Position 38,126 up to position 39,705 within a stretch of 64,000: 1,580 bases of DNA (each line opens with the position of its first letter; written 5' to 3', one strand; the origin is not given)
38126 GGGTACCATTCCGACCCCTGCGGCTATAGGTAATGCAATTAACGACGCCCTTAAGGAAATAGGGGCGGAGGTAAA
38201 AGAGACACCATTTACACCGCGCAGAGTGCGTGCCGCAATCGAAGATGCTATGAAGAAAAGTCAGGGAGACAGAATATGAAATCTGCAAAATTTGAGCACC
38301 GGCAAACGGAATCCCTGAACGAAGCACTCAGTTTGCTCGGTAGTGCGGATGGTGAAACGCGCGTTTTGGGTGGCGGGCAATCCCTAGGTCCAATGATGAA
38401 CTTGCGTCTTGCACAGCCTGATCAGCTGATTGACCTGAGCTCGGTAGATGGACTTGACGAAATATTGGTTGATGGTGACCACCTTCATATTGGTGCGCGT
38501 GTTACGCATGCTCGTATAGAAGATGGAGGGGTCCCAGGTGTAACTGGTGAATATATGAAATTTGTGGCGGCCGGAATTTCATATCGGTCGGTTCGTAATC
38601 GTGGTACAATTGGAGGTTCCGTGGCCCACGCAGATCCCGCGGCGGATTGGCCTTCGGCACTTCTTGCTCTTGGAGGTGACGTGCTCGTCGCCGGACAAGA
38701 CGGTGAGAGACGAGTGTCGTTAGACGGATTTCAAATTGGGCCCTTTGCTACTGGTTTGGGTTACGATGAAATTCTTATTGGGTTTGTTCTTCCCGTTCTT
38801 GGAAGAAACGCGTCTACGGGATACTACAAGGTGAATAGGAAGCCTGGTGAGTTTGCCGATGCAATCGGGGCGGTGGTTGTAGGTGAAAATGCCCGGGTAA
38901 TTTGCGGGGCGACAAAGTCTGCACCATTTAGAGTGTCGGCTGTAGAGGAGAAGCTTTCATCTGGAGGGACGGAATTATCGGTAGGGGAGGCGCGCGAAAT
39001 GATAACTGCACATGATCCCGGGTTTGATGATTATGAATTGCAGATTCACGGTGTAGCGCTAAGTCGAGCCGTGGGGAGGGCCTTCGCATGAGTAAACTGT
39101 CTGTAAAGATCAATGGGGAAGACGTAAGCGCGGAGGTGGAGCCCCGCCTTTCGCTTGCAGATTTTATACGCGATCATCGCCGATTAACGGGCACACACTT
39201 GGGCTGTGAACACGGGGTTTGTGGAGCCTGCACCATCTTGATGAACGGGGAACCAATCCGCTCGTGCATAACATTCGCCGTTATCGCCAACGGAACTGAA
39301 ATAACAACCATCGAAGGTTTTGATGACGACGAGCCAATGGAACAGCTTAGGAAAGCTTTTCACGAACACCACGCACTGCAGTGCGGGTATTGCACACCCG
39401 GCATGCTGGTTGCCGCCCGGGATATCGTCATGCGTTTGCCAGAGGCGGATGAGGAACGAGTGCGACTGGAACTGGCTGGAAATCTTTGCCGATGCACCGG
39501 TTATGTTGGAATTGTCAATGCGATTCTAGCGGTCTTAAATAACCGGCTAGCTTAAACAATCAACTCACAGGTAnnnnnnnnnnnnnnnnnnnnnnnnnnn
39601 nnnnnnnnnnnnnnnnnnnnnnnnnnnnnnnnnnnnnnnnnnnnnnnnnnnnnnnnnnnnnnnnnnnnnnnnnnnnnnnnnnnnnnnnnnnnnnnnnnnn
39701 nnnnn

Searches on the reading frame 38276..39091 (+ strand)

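Call 82: search_protein_families(library=pfam, proteins=[window:38276-39091:+], max_evalue=0.0001)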
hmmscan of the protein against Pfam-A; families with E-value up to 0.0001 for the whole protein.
window:38276-39091:+ (271 aa): 1 family
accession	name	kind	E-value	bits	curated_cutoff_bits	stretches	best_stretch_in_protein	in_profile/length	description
PF00941.27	FAD_binding_5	-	7.5e-38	130.4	27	1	6-174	3-169/170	FAD binding domain in molybdopterin dehydrogenase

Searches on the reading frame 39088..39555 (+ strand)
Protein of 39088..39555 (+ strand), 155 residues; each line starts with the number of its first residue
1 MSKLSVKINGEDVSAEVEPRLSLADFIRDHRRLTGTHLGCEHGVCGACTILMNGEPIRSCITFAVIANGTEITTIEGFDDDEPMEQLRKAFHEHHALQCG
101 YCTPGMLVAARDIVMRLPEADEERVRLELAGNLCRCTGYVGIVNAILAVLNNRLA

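Call 82: search_protein_families(library=pfam, proteins=[window:39088-39555:+], max_evalue=0.0001)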
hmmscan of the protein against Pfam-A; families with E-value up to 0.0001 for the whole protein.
window:39088-39555:+ (155 aa): 3 families
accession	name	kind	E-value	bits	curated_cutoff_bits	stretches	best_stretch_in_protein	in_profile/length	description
PF01799.25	Fer2_2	-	2.9e-26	91.8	30.3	1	74-146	1-74/75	[2Fe-2S] binding domain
PF00111.32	Fer2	-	9.3e-08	32.3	21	1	6-60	1-55/77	2Fe-2S iron-sulfur cluster binding domain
PF13085.11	Fer2_3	-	2.3e-06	28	27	1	39-75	51-86/107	2Fe-2S iron-sulfur cluster binding domain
